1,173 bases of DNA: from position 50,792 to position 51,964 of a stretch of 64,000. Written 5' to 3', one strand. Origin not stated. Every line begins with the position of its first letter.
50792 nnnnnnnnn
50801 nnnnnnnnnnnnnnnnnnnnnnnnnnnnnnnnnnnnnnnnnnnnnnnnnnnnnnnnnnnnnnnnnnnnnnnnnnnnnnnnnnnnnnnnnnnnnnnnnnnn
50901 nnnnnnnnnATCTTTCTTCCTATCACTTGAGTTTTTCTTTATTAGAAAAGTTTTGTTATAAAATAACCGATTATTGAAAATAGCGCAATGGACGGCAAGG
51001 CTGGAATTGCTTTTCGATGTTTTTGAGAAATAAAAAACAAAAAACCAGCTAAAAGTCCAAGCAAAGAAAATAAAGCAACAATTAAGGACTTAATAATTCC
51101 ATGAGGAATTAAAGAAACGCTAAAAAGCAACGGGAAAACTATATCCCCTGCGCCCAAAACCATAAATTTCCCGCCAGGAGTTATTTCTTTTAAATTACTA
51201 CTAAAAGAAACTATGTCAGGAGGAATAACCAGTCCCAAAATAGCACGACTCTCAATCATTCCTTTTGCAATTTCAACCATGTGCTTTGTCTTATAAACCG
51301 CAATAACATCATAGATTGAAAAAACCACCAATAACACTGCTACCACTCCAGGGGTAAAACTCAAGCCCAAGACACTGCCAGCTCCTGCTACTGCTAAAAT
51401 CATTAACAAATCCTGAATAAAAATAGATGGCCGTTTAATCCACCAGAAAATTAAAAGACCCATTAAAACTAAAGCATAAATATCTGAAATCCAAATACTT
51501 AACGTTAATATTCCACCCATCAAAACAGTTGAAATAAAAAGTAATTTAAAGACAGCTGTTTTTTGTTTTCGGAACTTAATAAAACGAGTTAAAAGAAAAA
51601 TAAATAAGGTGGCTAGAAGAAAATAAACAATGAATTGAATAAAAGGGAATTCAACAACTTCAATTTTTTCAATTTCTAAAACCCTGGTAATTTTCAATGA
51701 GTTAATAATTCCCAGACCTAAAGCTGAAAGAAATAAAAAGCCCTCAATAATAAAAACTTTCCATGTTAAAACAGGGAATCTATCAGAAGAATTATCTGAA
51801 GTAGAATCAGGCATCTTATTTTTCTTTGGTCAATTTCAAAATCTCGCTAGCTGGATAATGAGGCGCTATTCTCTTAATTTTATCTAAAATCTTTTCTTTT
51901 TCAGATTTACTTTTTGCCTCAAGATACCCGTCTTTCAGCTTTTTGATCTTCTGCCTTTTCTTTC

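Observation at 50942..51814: Presenilin / signal-peptide-peptidase-type intramembrane aspartyl protease in a bacterial genome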

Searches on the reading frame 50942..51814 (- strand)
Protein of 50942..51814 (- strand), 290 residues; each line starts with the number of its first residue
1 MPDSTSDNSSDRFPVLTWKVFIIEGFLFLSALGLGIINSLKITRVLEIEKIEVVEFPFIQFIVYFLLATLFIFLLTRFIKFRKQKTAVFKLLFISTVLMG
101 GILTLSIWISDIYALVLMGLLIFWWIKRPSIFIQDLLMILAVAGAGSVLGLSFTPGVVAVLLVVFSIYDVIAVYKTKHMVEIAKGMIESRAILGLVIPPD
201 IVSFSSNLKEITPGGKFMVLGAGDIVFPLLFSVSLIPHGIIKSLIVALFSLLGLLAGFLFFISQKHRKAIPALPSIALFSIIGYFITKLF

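Call 3: search_protein_families(library=pfam, proteins=[window:50942-51814:-], max_evalue=0.01)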
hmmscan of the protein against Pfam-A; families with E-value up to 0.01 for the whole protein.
window:50942-51814:- (290 aa): 1 family
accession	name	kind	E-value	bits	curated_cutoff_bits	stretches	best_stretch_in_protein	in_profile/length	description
PF06550.16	SPP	-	5e-21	75.9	23.9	1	58-290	35-280/283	Signal-peptide peptidase, presenilin aspartyl protease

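Call 4: search_protein_families(library=ncbifam, proteins=[window:50942-51814:-], max_evalue=0.01)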
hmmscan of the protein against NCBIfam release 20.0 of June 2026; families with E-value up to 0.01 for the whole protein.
window:50942-51814:- (290 aa): 1 family
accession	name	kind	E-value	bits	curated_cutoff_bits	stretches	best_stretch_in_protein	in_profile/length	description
NF041679.1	IMP_arch_presen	equivalog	4.6e-26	92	125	1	26-287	6-279/281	presenilin family intramembrane aspartyl protease PSH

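Call 5: search_solved_structures(query=window:50942-51814:-, max_evalue=1, show_alignments=2)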
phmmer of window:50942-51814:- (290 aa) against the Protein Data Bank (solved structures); distinct sequences matched with E-value up to 1: 1.
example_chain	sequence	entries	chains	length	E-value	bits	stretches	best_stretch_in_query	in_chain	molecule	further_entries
4hyc_A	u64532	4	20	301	4.3e-14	56.3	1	27-285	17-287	Putative uncharacterized protein | Uncharacterized protein PSH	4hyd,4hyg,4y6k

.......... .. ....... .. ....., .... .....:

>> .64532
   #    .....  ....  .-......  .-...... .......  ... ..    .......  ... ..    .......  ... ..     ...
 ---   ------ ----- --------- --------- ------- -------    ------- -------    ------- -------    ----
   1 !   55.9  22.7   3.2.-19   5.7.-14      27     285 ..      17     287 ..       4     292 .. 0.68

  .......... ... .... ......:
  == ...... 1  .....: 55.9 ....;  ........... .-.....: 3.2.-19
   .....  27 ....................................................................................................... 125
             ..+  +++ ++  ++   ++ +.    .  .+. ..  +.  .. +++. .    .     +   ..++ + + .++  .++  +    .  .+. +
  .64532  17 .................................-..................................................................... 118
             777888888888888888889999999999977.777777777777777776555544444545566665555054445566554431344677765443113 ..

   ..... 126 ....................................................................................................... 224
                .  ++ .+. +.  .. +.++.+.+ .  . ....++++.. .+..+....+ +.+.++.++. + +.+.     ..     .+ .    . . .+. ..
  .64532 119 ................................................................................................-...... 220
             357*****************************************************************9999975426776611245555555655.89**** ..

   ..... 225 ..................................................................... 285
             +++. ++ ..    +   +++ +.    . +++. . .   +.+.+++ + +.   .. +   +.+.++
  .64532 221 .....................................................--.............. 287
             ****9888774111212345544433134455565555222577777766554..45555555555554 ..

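Call 6: find_homologous_proteins(query=window:50942-51814:-, max_evalue=0.001)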
Query window:50942-51814:- (290 aa): 597 proteins with E <= 0.001 among 8000 candidates; the best 120 are listed.
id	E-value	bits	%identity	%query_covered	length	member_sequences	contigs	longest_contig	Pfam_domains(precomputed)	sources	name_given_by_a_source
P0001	6.4e-172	589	100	100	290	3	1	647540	PF06550.16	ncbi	ncbi:MAG: presenilin family intramembrane aspartyl protease [Candidatus Nealsonbacteria bacterium]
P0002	5.5e-149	514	86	100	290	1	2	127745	PF06550.16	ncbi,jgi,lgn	-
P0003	6.3e-144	497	85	100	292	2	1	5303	PF06550.16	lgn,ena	-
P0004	1.5e-142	492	83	100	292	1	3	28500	PF06550.16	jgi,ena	-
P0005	2.6e-118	413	69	100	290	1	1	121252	PF06550.16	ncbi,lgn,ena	-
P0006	3.2e-117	409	69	100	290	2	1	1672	PF06550.16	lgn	-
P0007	5.0e-117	409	68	100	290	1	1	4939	PF06550.16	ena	-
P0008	5.1e-117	409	68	100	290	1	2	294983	PF06550.16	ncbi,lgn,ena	-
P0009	5.7e-117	409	68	100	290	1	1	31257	PF06550.16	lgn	-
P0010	7.5e-117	408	69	100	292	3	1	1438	PF04258.19,PF06550.16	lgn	-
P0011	3.2e-116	406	68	100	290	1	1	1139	PF06550.16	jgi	-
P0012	3.8e-116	406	67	100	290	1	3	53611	PF06550.16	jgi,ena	-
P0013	5.5e-116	405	67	100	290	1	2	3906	PF06550.16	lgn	-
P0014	2.1e-114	400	68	100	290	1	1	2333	PF06550.16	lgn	-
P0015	3.5e-114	399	66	100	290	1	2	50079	PF06550.16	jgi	jgi:presenilin-like A22 family membrane protease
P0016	6.3e-114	399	67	100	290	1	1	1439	PF06550.16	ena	-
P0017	1.5e-113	397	67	100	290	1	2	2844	PF06550.16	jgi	-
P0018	6.6e-111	389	66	100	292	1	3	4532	PF06550.16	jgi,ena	-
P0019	8.8e-110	385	65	100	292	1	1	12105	PF06550.16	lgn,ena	-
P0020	2.6e-109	383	64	100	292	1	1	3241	PF06550.16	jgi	jgi:presenilin-like A22 family membrane protease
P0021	2.2e-105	371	66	94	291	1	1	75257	PF06550.16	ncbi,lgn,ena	-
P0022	1.0e-104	368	66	94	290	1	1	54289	PF04258.19,PF06550.16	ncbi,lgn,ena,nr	ncbi:MAG: presenilin family intramembrane aspartyl protease [Patescibacteria group bacterium]|nr:pre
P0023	4.4e-104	366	66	94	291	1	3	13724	PF06550.16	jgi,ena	-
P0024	9.6e-101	355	61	99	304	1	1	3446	PF06550.16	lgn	-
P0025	3.5e-100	354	64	94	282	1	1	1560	PF06550.16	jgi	-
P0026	2.3e-99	351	59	100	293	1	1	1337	PF06550.16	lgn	-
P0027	1.4e-98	348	60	99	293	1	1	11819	PF06550.16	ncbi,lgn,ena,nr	ncbi:MAG: presenilin family intramembrane aspartyl protease [Patescibacteria group bacterium]|nr:pre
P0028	1.9e-97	345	62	94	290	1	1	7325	PF06550.16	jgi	-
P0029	4.5e-97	343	62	94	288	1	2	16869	PF06550.16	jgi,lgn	-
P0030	6.4e-97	343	58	99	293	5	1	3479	PF06550.16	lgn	-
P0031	6.8e-97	343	61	94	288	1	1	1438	PF06550.16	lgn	-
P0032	1.7e-96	341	61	94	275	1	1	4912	PF06550.16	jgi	-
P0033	2.3e-96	341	61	94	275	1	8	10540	PF06550.16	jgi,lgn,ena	-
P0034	4.2e-96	340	62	94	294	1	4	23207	PF06550.16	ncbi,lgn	ncbi:MAG: presenilin family intramembrane aspartyl protease [Candidatus Paceibacterales bacterium]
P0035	4.6e-96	340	61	94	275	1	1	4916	PF06550.16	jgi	-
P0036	4.9e-96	340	57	100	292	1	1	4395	PF06550.16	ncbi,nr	ncbi:MAG: presenilin family intramembrane aspartyl protease [Patescibacteria group bacterium]|nr:pre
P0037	6.2e-96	340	61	94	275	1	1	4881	PF06550.16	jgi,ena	-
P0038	6.3e-96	340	60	94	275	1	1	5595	PF06550.16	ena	-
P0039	7.1e-96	339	59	94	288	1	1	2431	PF06550.16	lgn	-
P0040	8.1e-96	339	61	94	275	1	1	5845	PF06550.16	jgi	-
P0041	1.4e-95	338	60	94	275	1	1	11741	PF06550.16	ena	-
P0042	2.0e-95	338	57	100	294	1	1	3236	PF06550.16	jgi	jgi:presenilin-like A22 family membrane protease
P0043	2.0e-95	338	60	94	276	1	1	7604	PF06550.16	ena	-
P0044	2.3e-95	338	59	94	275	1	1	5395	PF06550.16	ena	-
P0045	3.4e-95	337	60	94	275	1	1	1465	PF06550.16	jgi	-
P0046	3.4e-95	337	61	94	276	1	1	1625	PF06550.16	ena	-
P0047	3.6e-95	337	60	94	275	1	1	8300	PF06550.16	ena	-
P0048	4.5e-95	337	59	94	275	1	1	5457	PF06550.16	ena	-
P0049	5.0e-95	337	60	94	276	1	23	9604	PF06550.16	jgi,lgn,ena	-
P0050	7.8e-95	336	60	94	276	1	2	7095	PF06550.16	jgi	-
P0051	9.2e-95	336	60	94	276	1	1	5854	PF06550.16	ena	-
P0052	1.1e-94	335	59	94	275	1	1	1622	PF06550.16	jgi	-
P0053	1.3e-94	335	60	94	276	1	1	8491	PF06550.16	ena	-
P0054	1.7e-94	335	61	94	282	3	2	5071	PF06550.16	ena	-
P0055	1.9e-94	335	59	94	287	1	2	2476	PF06550.16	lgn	-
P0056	2.7e-94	334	60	94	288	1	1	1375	PF06550.16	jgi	-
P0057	5.7e-94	333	58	99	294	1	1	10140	PF06550.16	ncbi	-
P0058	1.4e-93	332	60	94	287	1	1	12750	PF06550.16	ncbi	-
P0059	1.8e-93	331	59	99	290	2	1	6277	PF06550.16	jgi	jgi:presenilin-like A22 family membrane protease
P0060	4.1e-93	330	60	94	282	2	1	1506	PF06550.16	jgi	-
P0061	4.3e-93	330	57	100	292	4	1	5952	PF06550.16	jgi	-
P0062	7.0e-93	330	59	94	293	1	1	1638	PF06550.16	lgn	-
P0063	8.9e-93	329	56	100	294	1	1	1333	PF06550.16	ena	-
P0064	1.1e-92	329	60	94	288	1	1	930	PF06550.16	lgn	-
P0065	1.3e-92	329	60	94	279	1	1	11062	PF06550.16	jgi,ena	-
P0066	2.0e-92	328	59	94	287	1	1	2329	PF06550.16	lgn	-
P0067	3.1e-92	327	57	100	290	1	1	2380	PF06550.16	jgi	jgi:presenilin-like A22 family membrane protease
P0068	4.3e-92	327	56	97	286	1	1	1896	PF06550.16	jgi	-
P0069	5.1e-92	327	59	94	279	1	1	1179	PF06550.16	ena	-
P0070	5.4e-92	327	59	94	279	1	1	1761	PF06550.16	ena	-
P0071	5.6e-92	327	59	96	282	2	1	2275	PF06550.16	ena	-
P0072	7.1e-92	326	59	94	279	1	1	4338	PF06550.16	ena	-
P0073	9.5e-92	326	57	98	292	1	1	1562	PF06550.16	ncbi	-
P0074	1.0e-91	326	59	94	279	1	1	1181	PF06550.16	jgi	-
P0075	1.5e-91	325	61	94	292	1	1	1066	PF06550.16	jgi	-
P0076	1.7e-91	325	60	94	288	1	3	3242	PF06550.16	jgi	jgi:presenilin-like A22 family membrane protease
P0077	1.7e-91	325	56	100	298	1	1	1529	PF06550.16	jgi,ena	-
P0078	2.0e-91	325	54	100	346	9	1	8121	PF06550.16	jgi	-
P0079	2.0e-91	325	59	94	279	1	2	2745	PF06550.16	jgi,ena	-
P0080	2.3e-91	325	59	94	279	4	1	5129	PF06550.16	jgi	-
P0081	2.3e-91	325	56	100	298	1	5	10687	PF06550.16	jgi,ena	-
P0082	3.8e-91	324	59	94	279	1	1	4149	PF06550.16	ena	-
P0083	3.9e-91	324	60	94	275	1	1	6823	PF06550.16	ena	-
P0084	4.0e-91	324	59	94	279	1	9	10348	PF06550.16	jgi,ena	-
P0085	4.9e-91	324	56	100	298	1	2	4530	PF06550.16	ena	-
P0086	5.0e-91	323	59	94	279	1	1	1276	PF06550.16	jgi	-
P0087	5.1e-91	323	57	100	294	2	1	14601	PF06550.16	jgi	-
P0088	5.5e-91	323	59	94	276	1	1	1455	PF06550.16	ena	-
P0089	5.6e-91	323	58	94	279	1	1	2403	PF06550.16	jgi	-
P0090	7.3e-91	323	56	100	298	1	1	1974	PF06550.16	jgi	-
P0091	7.4e-91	323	59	94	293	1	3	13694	PF06550.16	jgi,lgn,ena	-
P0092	7.5e-91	323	59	94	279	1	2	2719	PF06550.16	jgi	-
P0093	7.6e-91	323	59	94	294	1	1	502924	PF06550.16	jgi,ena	-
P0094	8.3e-91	323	56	100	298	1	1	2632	PF06550.16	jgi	-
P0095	9.8e-91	323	59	93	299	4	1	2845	PF06550.16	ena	-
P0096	1.5e-90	322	58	96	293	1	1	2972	PF06550.16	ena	-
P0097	1.5e-90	322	58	94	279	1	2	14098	PF06550.16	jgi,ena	-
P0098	1.6e-90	322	56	98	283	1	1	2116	PF06550.16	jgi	jgi:presenilin-like A22 family membrane protease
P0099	2.0e-90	322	58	94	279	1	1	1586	PF06550.16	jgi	-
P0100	2.0e-90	322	56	97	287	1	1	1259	PF06550.16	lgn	-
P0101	2.2e-90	321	56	100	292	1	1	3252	PF06550.16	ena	-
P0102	2.3e-90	321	55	97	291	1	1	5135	PF06550.16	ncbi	-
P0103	2.4e-90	321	60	93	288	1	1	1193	PF06550.16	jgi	-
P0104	2.7e-90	321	61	89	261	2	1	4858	PF06550.16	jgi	-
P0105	4.0e-90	321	59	94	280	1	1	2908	PF06550.16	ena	-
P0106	4.1e-90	320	58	94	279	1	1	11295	PF06550.16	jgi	-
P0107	4.3e-90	320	57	99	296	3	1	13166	PF06550.16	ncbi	-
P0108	5.2e-90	320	55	100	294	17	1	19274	PF06550.16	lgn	-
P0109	5.6e-90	320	58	94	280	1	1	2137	PF06550.16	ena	-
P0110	6.9e-90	320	57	100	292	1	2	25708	PF06550.16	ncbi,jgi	-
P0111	7.5e-90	320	56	99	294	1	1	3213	PF06550.16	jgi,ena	-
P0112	7.8e-90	320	57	100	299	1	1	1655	PF06550.16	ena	-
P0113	8.0e-90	320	57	94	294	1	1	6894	PF06550.16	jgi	-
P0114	1.2e-89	319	58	94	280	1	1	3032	PF06550.16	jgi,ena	-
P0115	1.9e-89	318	58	94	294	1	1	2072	PF06550.16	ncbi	-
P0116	2.6e-89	318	56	100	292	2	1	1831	PF06550.16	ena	-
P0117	2.8e-89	318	57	93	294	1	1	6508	PF06550.16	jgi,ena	-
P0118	4.0e-89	317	58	94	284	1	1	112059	PF06550.16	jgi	jgi:presenilin-like A22 family membrane protease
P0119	4.5e-89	317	55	100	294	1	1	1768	PF06550.16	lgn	-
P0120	4.9e-89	317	56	99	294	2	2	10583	PF06550.16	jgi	-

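Call 12: find_related_loci(query=A1, collection=genome_contigs, flank=6000)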
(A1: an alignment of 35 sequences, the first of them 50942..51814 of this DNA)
Query A1 (290 aa) in genome_contigs; peptide patterns used: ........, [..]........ (x = any residue, [..] = any of these).
422 stretches matched a pattern; 309 encode a relative of the query (tblastn E <= 1e-3); the best 80 are kept; 80 distinct loci.
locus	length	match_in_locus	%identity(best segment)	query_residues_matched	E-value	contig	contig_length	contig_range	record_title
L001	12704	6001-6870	86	1-290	2e-153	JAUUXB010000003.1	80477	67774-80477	MAG: bacterium isolate CSMAG_54 CSMAG_54_k141_1665769_length_80477_cov_9.1705, whole genome shotgun sequence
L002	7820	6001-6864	60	3-289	9e-106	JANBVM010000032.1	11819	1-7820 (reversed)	MAG: Patescibacteria group bacterium isolate AMOR_Bin_1762 NODE_34_length_11819_cov_33.559274, whole genome shotgun sequ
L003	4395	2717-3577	57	3-289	3e-104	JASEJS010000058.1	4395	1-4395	MAG: Patescibacteria group bacterium isolate Yes75-06 NODE_1613_length_4395_cov_5.987788, whole genome shotgun sequence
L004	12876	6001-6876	56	1-289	2e-104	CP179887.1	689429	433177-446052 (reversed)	MAG: Candidatus Nealsonbacteria bacterium isolate CK12Hparc1 chromosome, complete genome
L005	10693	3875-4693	62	18-290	3e-101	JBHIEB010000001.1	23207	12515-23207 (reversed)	MAG: Candidatus Paceibacterales bacterium isolate b3.sp2_bin.52 NODE_532_length_23207_cov_5.549326, whole genome shotgun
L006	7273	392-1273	54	1-287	7e-99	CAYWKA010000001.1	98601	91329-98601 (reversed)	MAG TPA_asm: uncultured Candidatus Saccharibacteria bacterium isolate binchicken_co34_241 genome assembly, contig: NODE_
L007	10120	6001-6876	57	1-290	1e-98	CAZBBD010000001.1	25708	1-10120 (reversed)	MAG TPA_asm: uncultured Candidatus Saccharibacteria bacterium isolate SRP214966_co4_458 genome assembly, contig: NODE_14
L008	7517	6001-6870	58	3-289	2e-97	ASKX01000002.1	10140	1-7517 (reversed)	Candidatus Paceibacter normanii SCGC AAA255-P19 A255P19DRAFT_contig_0_1.2_C, whole genome shotgun sequence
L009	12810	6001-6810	57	18-287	3e-96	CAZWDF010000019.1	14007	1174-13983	MAG TPA_asm: uncultured Candidatus Saccharibacteria bacterium isolate binchicken_co283_202 genome assembly, contig: NODE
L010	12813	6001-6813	57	19-289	3e-93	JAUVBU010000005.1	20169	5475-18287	MAG: bacterium isolate CSMAG_253 CSMAG_253_k127_4174084_length_20169_cov_122.3804, whole genome shotgun sequence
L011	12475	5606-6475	54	3-289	1e-91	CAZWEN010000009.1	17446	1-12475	MAG TPA_asm: uncultured Candidatus Saccharibacteria bacterium isolate binchicken_co211_311 genome assembly, contig: NODE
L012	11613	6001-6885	52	1-289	7e-91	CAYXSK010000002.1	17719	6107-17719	MAG TPA_asm: uncultured Candidatus Saccharibacteria bacterium isolate binchicken_co387_6 genome assembly, contig: NODE_3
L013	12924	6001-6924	54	1-289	3e-90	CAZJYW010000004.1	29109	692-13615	MAG TPA_asm: uncultured Candidatus Saccharibacteria bacterium isolate binchicken_co89_173 genome assembly, contig: NODE_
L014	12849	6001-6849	57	5-287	9e-90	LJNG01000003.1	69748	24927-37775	MAG: Parcubacteria bacterium DG_74_3 15836, whole genome shotgun sequence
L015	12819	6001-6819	54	18-290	2e-89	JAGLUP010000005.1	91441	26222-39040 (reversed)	MAG: Candidatus Parcubacteria bacterium isolate RS_11_37 ZL20.bin.37.fa_5, whole genome shotgun sequence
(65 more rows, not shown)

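Call 21: predict_structure(alignment_id=A1)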
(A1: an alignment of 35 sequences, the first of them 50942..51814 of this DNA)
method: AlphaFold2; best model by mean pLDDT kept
length: 290 residues; sequences in the alignment: 35
mean_pLDDT: 85.8   pTM: 0.85
mean pLDDT of the five models: 85.8, 84.0, 83.0, 64.6, 48.0
residues with pLDDT >= 90: 136; 70-90: 133; 50-70: 9; < 50: 12
segments of 3 or more residues with pLDDT < 50: 1-12
pLDDT, mean of each block of 10 residues (from residue 1): 43 70 94 95 85 79 84 76 82 93 92 95 94 95 93 90 88 72 83 89 88 82 92 92 95 91 73 90 91
secondary structure, 60 per line:
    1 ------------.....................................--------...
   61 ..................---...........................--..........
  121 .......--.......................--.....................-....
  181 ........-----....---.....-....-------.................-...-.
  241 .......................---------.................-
elements in order: H13-49 H58-78 H82-108 H111-127 H131-152 H155-175 H177-188 E194-197 H201-205 E218-221 H222-234 H240-263 H273-289

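Call 24: fold_search(model_id=the predicted structure, library=pdb)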
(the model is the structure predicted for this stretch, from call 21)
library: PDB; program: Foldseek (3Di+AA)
matches with E <= 10: 114; with E <= 0.001: 13
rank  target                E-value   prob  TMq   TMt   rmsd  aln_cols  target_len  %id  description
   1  4y6k_B                3.9e-06  1.00  0.62  0.72   6.1       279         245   21  Complex structure of presenilin homologue PSH bound to an inhibitor (released 2015-03-18)
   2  4hyg_B                4.3e-06  1.00  0.64  0.74   5.6       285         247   21  Structure of a presenilin family intramembrane aspartate protease in C222 space group (released 2012-12-19)
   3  4hyg_C                7.1e-06  1.00  0.60  0.72   5.6       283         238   22  Structure of a presenilin family intramembrane aspartate protease in C222 space group (released 2012-12-19)
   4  4hyc_A                1.2e-05  1.00  0.61  0.70   6.0       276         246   22  Structure of a presenilin family intramembrane aspartate protease in P2 space group (released 2012-12-19)
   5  4hyg_D                1.4e-05  1.00  0.60  0.72   7.1       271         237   22  Structure of a presenilin family intramembrane aspartate protease in C222 space group (released 2012-12-19)
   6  9k92                  3.1e-05  1.00  0.69  0.72   4.0       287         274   18  Cryo-EM structure of human signal peptide peptidase like 2A (SPPL2a) (released 2025-10-29)
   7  9k93                  8.5e-05  1.00  0.67  0.69   3.8       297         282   17  Cryo-EM structure of human signal peptide peptidase like 2A (SPPL2a) in complex with L685,458 (released 2025-10-29)
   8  8oqz_B                2.4e-04  1.00  0.65  0.61   6.9       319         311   15  Structure of human gamma-secretase PSEN1 APH-1B isoform reconstituted into lipid nanodisc in complex with Ab46 (released 2024-04-24)
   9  6lr4_B                3.7e-04  1.00  0.63  0.60   5.8       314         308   15  Molecular basis for inhibition of human gamma-secretase by small molecule (released 2021-01-27)
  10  9k95_B                4.6e-04  1.00  0.64  0.62   5.0       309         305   17  Cryo-EM structure of human gamma-secretase in complex with compound E (released 2025-10-29)
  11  8x53_B                5.1e-04  1.00  0.56  0.53   4.8       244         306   20  Cryo-EM structure of human gamma-secretase in complex with Abeta46 (released 2024-05-29)
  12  7c9i_B                7.3e-04  1.00  0.61  0.59   5.3       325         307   16  Human gamma-secretase in complex with small molecule L-685,458 (released 2021-01-27)
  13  6lqg_B                8.4e-04  1.00  0.59  0.56   6.4       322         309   15  Human gamma-secretase in complex with small molecule Avagacestat (released 2021-01-27)
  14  8x52_B                1.3e-03  1.00  0.56  0.53   8.6       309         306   17  Cryo-EM structure of human gamma-secretase in complex with Abeta49 (released 2024-05-29)
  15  8k8e_B                1.5e-03  1.00  0.51  0.49   4.3       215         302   19  Human gamma-secretase in complex with a substrate mimetic (released 2024-01-31)
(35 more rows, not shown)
